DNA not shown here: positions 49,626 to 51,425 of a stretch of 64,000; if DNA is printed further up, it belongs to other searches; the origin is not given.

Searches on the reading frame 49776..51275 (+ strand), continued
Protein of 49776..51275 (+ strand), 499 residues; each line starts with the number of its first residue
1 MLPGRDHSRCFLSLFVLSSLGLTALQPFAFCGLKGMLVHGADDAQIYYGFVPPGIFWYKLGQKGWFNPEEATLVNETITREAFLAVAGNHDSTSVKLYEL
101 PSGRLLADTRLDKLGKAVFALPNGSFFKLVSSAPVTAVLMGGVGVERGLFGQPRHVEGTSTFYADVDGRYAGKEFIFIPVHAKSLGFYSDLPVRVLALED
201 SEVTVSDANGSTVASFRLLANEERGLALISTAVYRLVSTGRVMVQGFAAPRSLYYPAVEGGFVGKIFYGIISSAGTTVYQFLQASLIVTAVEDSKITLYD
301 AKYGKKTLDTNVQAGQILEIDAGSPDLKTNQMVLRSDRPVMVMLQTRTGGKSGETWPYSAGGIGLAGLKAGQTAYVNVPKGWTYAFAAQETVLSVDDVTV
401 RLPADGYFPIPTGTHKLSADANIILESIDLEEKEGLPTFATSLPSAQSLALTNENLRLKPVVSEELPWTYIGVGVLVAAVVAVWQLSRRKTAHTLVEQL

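Call 47: search_protein_families(library=pfam, alignment_id=A3, max_evalue=0.01)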
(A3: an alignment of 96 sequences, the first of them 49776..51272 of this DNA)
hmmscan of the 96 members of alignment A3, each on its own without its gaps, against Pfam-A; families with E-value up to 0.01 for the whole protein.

A. member 1, window:49776-51272:+ (499 aa): 0 families

B. families by the number of members that match (of 96 scanned): 13 families
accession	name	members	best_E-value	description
PF17517.7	IgGFc_binding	15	9.3e-10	IgGFc binding protein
PF25174.1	Beta-prop_THOC3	3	0.0063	THOC3 beta-propeller domain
PF20356.3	DUF6651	1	0.00062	Family of unknown function (DUF6651)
PF25168.1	Beta-prop_WDR36-Utp21_2nd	1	0.0008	WDR36/Utp21 second beta-propeller domain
PF09809.14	MRP-L27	1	0.00097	Mitochondrial ribosomal protein L27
PF03478.24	Beta-prop_KIB1-4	1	0.0029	KIB1-4 beta-propeller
PF23896.1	DUF7244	1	0.0032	Domain of unknown function (DUF7244)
PF07213.16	DAP10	1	0.0054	DAP10 membrane protein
PF02261.22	Asp_decarbox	1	0.0069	Aspartate decarboxylase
PF18962.6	Por_Secre_tail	1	0.007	Secretion system C-terminal sorting domain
PF05356.16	Phage_Coat_B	1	0.0073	Inovirus Coat protein B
PF25173.1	Beta-prop_WDR3_1st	1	0.0077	WDR3 first beta-propeller domain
PF11644.13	DUF3256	1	0.0085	Protein of unknown function (DUF3256)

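Call 49: search_solved_structures(query=A3, max_evalue=1, show_alignments=1)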
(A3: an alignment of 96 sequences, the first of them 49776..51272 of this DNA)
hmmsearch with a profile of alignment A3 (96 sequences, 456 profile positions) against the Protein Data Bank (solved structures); distinct sequences matched with E-value up to 1: 60.
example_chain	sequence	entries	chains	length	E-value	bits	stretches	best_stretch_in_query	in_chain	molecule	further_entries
6y7o_A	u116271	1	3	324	5.6e-10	41.5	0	244-312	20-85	Tako8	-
6g6m_A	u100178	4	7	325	5.8e-10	41.4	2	195-274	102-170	Tako8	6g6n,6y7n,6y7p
6g6o_A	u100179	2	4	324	6.1e-08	34.8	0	246-323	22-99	Ika8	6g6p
5h1j_A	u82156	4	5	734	0.00022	23.1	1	230-336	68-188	Gem-associated protein 5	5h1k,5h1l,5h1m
5h3s_A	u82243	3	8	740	0.00022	23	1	230-336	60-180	Gem-associated protein 5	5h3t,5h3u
5gxh_A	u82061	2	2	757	0.00024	22.9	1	230-335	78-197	Gem-associated protein 5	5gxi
5tee_A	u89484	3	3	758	0.00024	22.9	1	230-335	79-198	Gem-associated protein 5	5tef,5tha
6g6q_A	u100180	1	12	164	0.0012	20.6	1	245-323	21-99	Ika4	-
8enx_A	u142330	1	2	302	0.0058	18.4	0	159-316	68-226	Coatomer subunit beta'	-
4j73_A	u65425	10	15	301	0.01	17.6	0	159-312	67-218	Coatomer subunit beta'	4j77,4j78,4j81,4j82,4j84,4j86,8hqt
4j79_A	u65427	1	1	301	0.01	17.6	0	159-312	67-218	Coatomer subunit beta'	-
8ens_A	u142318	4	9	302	0.01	17.5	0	246-308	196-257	Coatomer subunit beta'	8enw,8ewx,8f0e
8hqw_A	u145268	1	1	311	0.011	17.5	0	158-324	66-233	Coatomer subunit beta',MHV Spike Hxx sorting motif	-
8szx_A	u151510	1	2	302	0.011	17.4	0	158-311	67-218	Coatomer subunit beta'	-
2yno_A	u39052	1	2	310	0.015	17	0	158-312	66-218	Coatomer subunit beta'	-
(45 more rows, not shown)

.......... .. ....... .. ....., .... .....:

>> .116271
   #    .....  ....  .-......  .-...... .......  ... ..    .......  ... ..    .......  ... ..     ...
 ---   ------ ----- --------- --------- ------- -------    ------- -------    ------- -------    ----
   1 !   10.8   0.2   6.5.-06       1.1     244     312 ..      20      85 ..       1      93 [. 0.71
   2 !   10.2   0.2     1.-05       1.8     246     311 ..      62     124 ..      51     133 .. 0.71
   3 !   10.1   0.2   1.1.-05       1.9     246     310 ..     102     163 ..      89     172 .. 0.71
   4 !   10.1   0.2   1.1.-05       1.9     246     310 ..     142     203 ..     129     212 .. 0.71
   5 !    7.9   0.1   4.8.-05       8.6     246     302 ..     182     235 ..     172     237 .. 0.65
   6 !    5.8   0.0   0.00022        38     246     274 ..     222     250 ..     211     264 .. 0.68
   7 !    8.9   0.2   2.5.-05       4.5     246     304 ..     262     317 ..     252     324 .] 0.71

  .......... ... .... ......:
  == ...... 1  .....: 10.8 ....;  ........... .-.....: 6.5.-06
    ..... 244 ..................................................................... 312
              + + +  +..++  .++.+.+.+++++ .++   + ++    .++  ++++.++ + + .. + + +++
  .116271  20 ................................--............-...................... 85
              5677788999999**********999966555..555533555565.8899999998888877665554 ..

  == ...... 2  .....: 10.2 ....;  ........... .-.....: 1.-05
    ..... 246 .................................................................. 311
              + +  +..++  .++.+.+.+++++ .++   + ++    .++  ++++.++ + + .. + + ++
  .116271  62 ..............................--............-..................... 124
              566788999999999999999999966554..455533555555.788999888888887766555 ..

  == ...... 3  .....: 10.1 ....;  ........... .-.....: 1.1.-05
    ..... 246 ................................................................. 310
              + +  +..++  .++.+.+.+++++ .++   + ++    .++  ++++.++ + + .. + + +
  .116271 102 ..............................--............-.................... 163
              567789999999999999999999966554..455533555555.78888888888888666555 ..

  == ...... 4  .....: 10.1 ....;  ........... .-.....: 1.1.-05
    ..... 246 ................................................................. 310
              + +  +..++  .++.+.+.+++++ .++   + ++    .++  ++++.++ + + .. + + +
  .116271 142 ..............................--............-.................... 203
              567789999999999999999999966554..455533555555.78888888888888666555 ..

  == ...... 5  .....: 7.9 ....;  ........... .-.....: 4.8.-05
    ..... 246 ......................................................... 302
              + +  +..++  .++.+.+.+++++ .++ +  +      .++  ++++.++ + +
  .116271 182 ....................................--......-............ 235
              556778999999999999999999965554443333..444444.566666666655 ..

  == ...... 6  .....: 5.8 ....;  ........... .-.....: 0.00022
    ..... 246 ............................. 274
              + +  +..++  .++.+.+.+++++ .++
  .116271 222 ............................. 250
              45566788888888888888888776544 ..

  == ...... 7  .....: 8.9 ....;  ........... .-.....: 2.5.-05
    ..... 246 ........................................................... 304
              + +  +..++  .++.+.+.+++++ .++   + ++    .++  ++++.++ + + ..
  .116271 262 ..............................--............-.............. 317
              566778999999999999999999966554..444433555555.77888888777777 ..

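Call 51: search_protein_families(library=pfam, proteins=[L003:3051-7763:-, L003:1156-3063:-, L015:7158-8156:-, L016:3345-4541:+, L004:505-1554:+, L011:11503-12480:+, L011:12485-13705:+, L015:11537-12727:+, L022:11477-12391:+, L018:1603-2424:+], max_evalue=0.001)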
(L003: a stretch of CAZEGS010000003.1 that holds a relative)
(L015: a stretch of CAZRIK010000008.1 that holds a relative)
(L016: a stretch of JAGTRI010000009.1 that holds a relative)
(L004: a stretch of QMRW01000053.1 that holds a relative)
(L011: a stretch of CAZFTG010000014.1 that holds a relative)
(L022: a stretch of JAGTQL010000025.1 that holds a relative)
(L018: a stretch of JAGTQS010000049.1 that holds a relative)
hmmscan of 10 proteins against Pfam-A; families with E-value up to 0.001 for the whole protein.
L003:3051-7763:- (1570 aa): 3 families
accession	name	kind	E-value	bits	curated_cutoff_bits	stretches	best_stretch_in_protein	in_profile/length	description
PF02687.27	FtsX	-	1.2e-17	64.5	25.5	1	1305-1413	8-117/120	FtsX-like permease C-terminal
PF04389.22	Peptidase_M28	-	1.3e-12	48.3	21.3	1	263-375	1-107/193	Peptidase family M28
PF12704.14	MacB_PCD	-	5.2e-05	24.1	27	1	1017-1196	1-164/207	MacB-like periplasmic core domain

L003:1156-3063:- (635 aa): 0 families

L015:7158-8156:- (332 aa): 2 families
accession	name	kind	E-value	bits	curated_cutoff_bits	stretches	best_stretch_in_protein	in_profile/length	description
PF00294.29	PfkB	-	4.3e-55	187.6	25.8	1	11-305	3-297/302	pfkB family carbohydrate kinase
PF08543.17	Phos_pyr_kin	-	3.5e-05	23.7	27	1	180-287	102-221/246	Phosphomethylpyrimidine kinase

L016:3345-4541:+ (398 aa): 2 families
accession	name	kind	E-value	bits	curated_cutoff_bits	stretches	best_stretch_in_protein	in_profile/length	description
PF13378.12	MR_MLE_C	-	5e-42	144.5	29.4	1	157-383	25-218/219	Enolase C-terminal domain-like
PF02746.21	MR_MLE_N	-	1.8e-15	57.6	22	1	18-103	30-117/117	Mandelate racemase / muconate lactonizing enzyme, N-terminal domain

L004:505-1554:+ (349 aa): 2 families
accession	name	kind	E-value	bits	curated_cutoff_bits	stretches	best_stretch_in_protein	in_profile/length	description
PF12706.13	Lactamase_B_2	-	7.4e-06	26.1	27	0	60-83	24-47/200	Beta-lactamase superfamily domain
PF00753.33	Lactamase_B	-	8.2e-06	26.3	22.7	1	17-84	6-61/196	Metallo-beta-lactamase superfamily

L011:11503-12480:+ (325 aa): 21 families
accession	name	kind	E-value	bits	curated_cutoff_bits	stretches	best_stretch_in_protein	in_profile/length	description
PF08542.16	Rep_fac_C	-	1.2e-21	77.3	23.6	1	225-314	2-88/88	Replication factor C C-terminal domain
PF00004.35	AAA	-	3.8e-15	56.9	21.2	1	40-158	1-129/131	ATPase family associated with various cellular activities (AAA)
PF13177.12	DNA_pol3_delta2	-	8.9e-13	49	27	1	81-160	83-160/161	DNA polymerase III, delta subunit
PF21960.2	RCF1-5-like_lid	-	6.8e-11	42.4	27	1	168-207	2-42/43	RCF1/5-like, AAA+ ATPase lid domain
PF05496.18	RuvB_N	-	8.7e-08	32.5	27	1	11-62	2-58/159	Holliday junction DNA helicase RuvB P-loop domain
PF03215.21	Rad17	-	1.4e-07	32.1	23.8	1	4-72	7-79/186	Rad17 P-loop domain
PF13401.12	AAA_22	-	2e-07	31.8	27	0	80-136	67-118/130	AAA domain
PF25361.1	AAA_lid_RFC1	-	2.8e-06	27.1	34.9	1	167-207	6-46/59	RFC1-like, AAA+ ATPase lid domain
PF13173.12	AAA_14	-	6.9e-06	26.5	27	1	40-136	5-95/129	AAA domain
PF04851.21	ResIII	-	1.4e-05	25.6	22.5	1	20-72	7-58/164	Type III restriction enzyme, res subunit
PF13481.12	AAA_25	-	1.7e-05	25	27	1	41-113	37-117/195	AAA domain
PF13191.12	AAA_16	-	4.4e-05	24.5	32.6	0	25-67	9-54/167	AAA ATPase domain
PF16193.11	AAA_assoc_2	-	5.4e-05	23.8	34.3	1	175-230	2-52/81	AAA C-terminal domain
PF07724.20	AAA_2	-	9.4e-05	22.9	27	1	39-126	5-100/166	AAA domain (Cdc48 subfamily)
PF25199.1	nSTAND_NTPase5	-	0.00012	22.4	34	1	22-130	26-125/145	Novel STAND NTPase 5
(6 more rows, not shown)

L011:12485-13705:+ (406 aa): 14 families
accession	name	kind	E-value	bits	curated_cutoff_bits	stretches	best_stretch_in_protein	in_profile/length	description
PF00004.35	AAA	-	2.2e-15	57.7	21.2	1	44-145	1-114/131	ATPase family associated with various cellular activities (AAA)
PF21960.2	RCF1-5-like_lid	-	1.1e-10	41.8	27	1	170-208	2-41/43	RCF1/5-like, AAA+ ATPase lid domain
PF05673.19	DUF815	-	5.9e-09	35.9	23.8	1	6-90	19-105/249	Protein of unknown function (DUF815)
PF05496.18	RuvB_N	-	9.8e-09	35.6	27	1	10-75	2-67/159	Holliday junction DNA helicase RuvB P-loop domain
PF03215.21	Rad17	-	1.4e-08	35.3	23.8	1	4-81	8-86/186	Rad17 P-loop domain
PF13191.12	AAA_16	-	2.2e-08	35.2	32.6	1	21-120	6-113/167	AAA ATPase domain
PF13401.12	AAA_22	-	3.7e-07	30.9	27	1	42-97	6-64/130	AAA domain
PF07728.20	AAA_5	-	4.2e-07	30.5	22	1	44-113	2-79/139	AAA domain (dynein-related subfamily)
PF25361.1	AAA_lid_RFC1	-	4.4e-06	26.5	34.9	1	169-208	6-45/59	RFC1-like, AAA+ ATPase lid domain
PF13173.12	AAA_14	-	6.5e-06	26.6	27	1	41-115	2-77/129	AAA domain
PF12775.13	AAA_7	-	9.2e-05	22.5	25.8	1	41-95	33-90/181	P-loop containing dynein motor region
PF06068.19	TIP49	-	0.0002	21.1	23.8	1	15-76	24-87/347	TIP49 P-loop domain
PF08519.17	RFC1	-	0.00027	21.5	23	1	288-379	1-90/158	Replication factor RFC1 C terminal domain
PF01637.24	ATPase_2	-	0.00084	19.6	33.2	0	28-65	8-44/225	ATPase domain predominantly from Archaea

L015:11537-12727:+ (396 aa): 2 families
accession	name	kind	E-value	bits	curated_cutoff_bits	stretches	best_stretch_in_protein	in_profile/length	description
PF03417.21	AAT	-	9.9e-36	124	23.2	1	132-361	4-223/225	Acyl-coenzyme A:6-aminopenicillanic acid acyl-transferase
PF02275.23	CBAH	-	9.4e-05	22.6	20.4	1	163-229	52-126/316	Linear amide C-N hydrolases, choloylglycine hydrolase family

L022:11477-12391:+ (304 aa): 1 family
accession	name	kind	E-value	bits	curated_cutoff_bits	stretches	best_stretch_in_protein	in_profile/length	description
PF01988.24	VIT1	-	6.2e-13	49.5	28.1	2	151-206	3-59/214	VIT family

L018:1603-2424:+ (273 aa): 1 family
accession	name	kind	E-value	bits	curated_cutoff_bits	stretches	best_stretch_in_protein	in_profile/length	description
PF01996.21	F420_ligase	-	1.4e-80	270.3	25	1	32-249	3-218/218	F420-0:Gamma-glutamyl ligase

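Call 61: search_protein_families(library=ncbifam, proteins=[L001:4532-5275:+, L006:15033-15833:-, L007:15386-15952:+, L011:16958-17971:+, L011:19198-19950:+, L024:10999-12219:+, L026:19751-20953:-, L032:869-1636:-], max_evalue=0.01)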
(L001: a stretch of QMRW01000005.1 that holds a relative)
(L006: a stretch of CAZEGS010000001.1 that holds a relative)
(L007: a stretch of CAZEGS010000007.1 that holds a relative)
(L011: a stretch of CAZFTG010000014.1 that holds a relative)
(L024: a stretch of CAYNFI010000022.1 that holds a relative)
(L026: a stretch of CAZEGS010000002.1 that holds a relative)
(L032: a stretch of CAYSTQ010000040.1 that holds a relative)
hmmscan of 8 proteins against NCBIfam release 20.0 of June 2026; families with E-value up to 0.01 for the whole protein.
L001:4532-5275:+ (247 aa): 2 families
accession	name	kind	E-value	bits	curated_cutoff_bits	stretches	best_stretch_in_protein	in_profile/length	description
TIGR04518.1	ECF_S_folT_fam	subfamily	1.8e-07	31.1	60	1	6-122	5-119/163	folate family ECF transporter S component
NF010182.0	PRK13661.1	equivalog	2.7e-05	24.1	99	1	5-65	7-67/183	ECF-type riboflavin transporter substrate-binding protein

L006:15033-15833:- (266 aa): 12 families
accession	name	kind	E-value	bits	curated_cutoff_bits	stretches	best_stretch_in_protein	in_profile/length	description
NF001398.0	PRK00281.3-5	equivalog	1.4e-43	149.7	354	1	2-264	4-272/278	undecaprenyl-diphosphate phosphatase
TIGR00753.1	undec_PP_bacA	equivalog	3.8e-37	128.4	217.5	1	5-252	1-249/255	undecaprenyl-diphosphatase UppP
NF001393.0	PRK00281.2-4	equivalog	1.9e-36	125.9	284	1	2-252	3-251/266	undecaprenyl-diphosphate phosphatase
NF001390.0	PRK00281.1-4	equivalog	2.3e-33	115.8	260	1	2-253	6-254/272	undecaprenyl-diphosphate phosphatase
NF001396.0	PRK00281.3-3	equivalog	5e-32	111.8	382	1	2-259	4-258/264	undecaprenyl-diphosphate phosphatase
NF001392.0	PRK00281.2-1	equivalog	1.8e-31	109.7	308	1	2-252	7-259/280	undecaprenyl-diphosphate phosphatase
NF001397.0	PRK00281.3-4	equivalog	1.8e-30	106.5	363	1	2-262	3-278/281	undecaprenyl-diphosphate phosphatase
NF001394.0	PRK00281.2-5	equivalog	2.4e-28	99.4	311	1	3-252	9-262/281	undecaprenyl-diphosphate phosphatase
NF001388.0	PRK00281.1-1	equivalog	3.6e-25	89.1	362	1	2-253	7-260/273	undecaprenyl-diphosphate phosphatase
NF001389.0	PRK00281.1-2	equivalog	1.1e-24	87.2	262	1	2-262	6-264/272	undecaprenyl-diphosphate phosphatase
NF001391.0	PRK00281.1-5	equivalog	2e-18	66.8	293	1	2-262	6-273/279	undecaprenyl-diphosphate phosphatase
NF001395.0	PRK00281.3-1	equivalog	1.7e-16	60.5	394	2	139-260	175-301/306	undecaprenyl-diphosphate phosphatase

L007:15386-15952:+ (188 aa): 2 families
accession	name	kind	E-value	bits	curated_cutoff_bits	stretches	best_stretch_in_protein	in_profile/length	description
NF008546.0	PRK11469.1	equivalog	1e-32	113.4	214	1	4-187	1-186/188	manganese efflux pump MntP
TIGR02840.1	spore_YtaF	equivalog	7.7e-09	35.3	149.6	1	109-184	3-80/206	sporulation membrane protein YtaF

L011:16958-17971:+ (337 aa): 2 families
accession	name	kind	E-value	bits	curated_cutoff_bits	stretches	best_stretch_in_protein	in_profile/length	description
TIGR00832.1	acr3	equivalog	7.4e-18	64.9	282.8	1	20-316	4-314/327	ACR3 family arsenite efflux transporter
TIGR00841.1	bass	subfamily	4.7e-12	45.8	326.3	1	57-324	38-299/321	bile acid:sodium symporter family transporter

L011:19198-19950:+ (250 aa): 4 families
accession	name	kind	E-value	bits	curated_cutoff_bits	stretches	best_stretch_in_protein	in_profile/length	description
TIGR01247.1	drrB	subfamily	1.9e-09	37.6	223.05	1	48-240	28-234/236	daunorubicin resistance ABC transporter membrane protein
NF011648.0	PRK15066.1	subfamily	1.7e-07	31.1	225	1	82-240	89-247/257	ABC transporter permease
TIGR00025.1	Mtu_efflux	paralog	4.8e-05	23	146.9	1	32-244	11-236/238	ABC transporter efflux protein, DrrB family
TIGR01291.1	nodJ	subfamily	0.00022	20.9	206.65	1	49-250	52-251/253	ABC-2 type transporter, NodJ family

L024:10999-12219:+ (406 aa): 65 families (the best 25 are shown)
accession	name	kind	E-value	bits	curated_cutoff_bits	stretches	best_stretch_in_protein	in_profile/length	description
TIGR00880.1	2_A_01_02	superfamily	1.7e-30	106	131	2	57-188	9-139/141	multidrug resistance protein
TIGR00893.1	2A0114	subfamily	4.8e-25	88.3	395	1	39-390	22-388/399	D-galactonate transporter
TIGR00710.1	efflux_Bcr_CflA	subfamily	3.3e-19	69.6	200.9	2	63-198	57-192/385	Bcr/CflA family efflux MFS transporter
NF008654.0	PRK11652.1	equivalog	6.3e-19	68.1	479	2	6-188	5-185/397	multidrug efflux MFS transporter EmrD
NF053813.1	MFS_TcaB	equivalog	6.4e-19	67.9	475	1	12-270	8-257/396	putative multidrug effflux MFS transporter TcaB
NF012174.0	tet_MFS_A_B_C_D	equivalog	1.5e-17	63.5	475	2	56-246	50-238/382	Tet(A)/Tet(B)/Tet(C) family tetracycline efflux MFS transporter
NF008314.0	PRK11102.1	equivalog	5.1e-17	62.2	303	2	8-192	8-190/396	Bcr/CflA family multidrug efflux MFS transporter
TIGR00895.1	2A0115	subfamily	2.1e-15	56.6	418.55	2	34-187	40-192/398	aromatic acid/H+ symport family MFS transporter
NF052292.1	efflux_CraA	equivalog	3e-15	56.2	725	2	57-193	61-196/409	chloramphenicol efflux MFS transporter CraA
NF000218.1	FexA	exception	1.4e-13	50.3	900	2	234-337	286-390/475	chloramphenicol/florfenicol efflux MFS transporter FexA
TIGR00711.1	efflux_EmrB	subfamily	1.7e-13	50.1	230.2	1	16-193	7-183/485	DHA2 family efflux MFS transporter permease subunit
NF008270.1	PRK11043.1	equivalog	2e-13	50.2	430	1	64-194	58-187/382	purine nucleoside transporter PunC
NF033134.0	cmlA_floR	equivalog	5.2e-13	49.2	450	2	9-188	6-187/388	CmlA/FloR family chloramphenicol efflux MFS transporter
NF040856.1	FexB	exception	6.6e-13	48.3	950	3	6-189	9-191/469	chloramphenicol/florfenicol efflux MFS transporter FexB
NF012177.1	tet_MFS_42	exception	6.7e-13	48.6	850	2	48-194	38-180/411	tetracycline efflux MFS transporter Tet(42)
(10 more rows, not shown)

L026:19751-20953:- (400 aa): 0 families

L032:869-1636:- (255 aa): 1 family
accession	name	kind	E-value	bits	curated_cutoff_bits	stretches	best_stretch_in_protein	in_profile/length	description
NF003243.0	PRK04201.1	equivalog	2.7e-32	112.1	252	1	7-248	8-259/266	zinc transporter ZupT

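Call 71: search_protein_families(library=ncbifam, proteins=[L009:8770-9867:-, L006:8511-9638:-, L010:11019-12176:+], max_evalue=0.001)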
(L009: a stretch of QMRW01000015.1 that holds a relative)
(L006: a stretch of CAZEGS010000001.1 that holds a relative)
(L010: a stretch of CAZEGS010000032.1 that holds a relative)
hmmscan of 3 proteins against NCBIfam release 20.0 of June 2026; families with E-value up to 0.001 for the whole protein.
L009:8770-9867:- (365 aa): 3 families
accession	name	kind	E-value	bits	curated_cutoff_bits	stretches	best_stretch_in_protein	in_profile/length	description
NF040654.1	MtaA_Meth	equivalog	2.6e-23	82.5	400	1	138-356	126-336/337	methylcobamide:CoM methyltransferase MtaA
NF004889.0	PRK06252.1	subfamily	2.5e-21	76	244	1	142-356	132-337/340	methylcobalamin:coenzyme M methyltransferase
TIGR01463.1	mtaA_cmuA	subfamily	4.2e-17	62.4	235.4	1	136-355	125-338/340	MtaA/CmuA family methyltransferase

L006:8511-9638:- (375 aa): 3 families
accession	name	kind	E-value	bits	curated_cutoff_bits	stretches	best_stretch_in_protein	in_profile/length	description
NF040654.1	MtaA_Meth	equivalog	4.7e-18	65.2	400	1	143-359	123-331/337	methylcobamide:CoM methyltransferase MtaA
NF004889.0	PRK06252.1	subfamily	2.9e-16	59.4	244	1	143-362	125-335/340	methylcobalamin:coenzyme M methyltransferase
TIGR01463.1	mtaA_cmuA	subfamily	4.8e-16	58.9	235.4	1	142-360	123-335/340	MtaA/CmuA family methyltransferase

L010:11019-12176:+ (385 aa): 4 families
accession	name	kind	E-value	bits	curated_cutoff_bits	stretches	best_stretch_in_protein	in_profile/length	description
NF004889.0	PRK06252.1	subfamily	4e-10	39.2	244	1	153-337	120-299/340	methylcobalamin:coenzyme M methyltransferase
TIGR01463.1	mtaA_cmuA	subfamily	5.8e-07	29.1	235.4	1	132-299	99-263/340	MtaA/CmuA family methyltransferase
NF040654.1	MtaA_Meth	equivalog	8.7e-07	28.2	400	1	139-339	104-300/337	methylcobamide:CoM methyltransferase MtaA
NF041608.1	methylcob_mtaseMtbA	equivalog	5.8e-05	22.3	600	1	132-335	101-298/339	methylcobamide:CoM methyltransferase MtbA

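Call 73: find_encoding_contigs(protein=window:49776-51275:+, flank=10000, max_places=6)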
Protein window:49776-51275:+ (499 aa): no gene with exactly this product is on record in the collection.

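Call 74: find_encoding_contigs(protein=P0001, flank=10000, max_places=6)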
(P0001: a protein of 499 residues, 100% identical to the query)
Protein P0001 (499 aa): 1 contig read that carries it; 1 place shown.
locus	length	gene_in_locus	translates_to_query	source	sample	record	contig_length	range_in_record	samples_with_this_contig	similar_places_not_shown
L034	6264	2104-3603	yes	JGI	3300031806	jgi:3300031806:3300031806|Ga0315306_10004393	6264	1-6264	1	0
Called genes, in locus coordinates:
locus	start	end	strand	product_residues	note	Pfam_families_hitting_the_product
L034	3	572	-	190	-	?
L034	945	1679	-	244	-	PF00190:Cupin_1 (faint), PF05899:Cupin_3 (faint), PF02311:AraC_binding (weak), PF07883:Cupin_2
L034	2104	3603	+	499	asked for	-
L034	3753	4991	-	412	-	PF04015:DUF362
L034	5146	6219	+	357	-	PF01208:URO-D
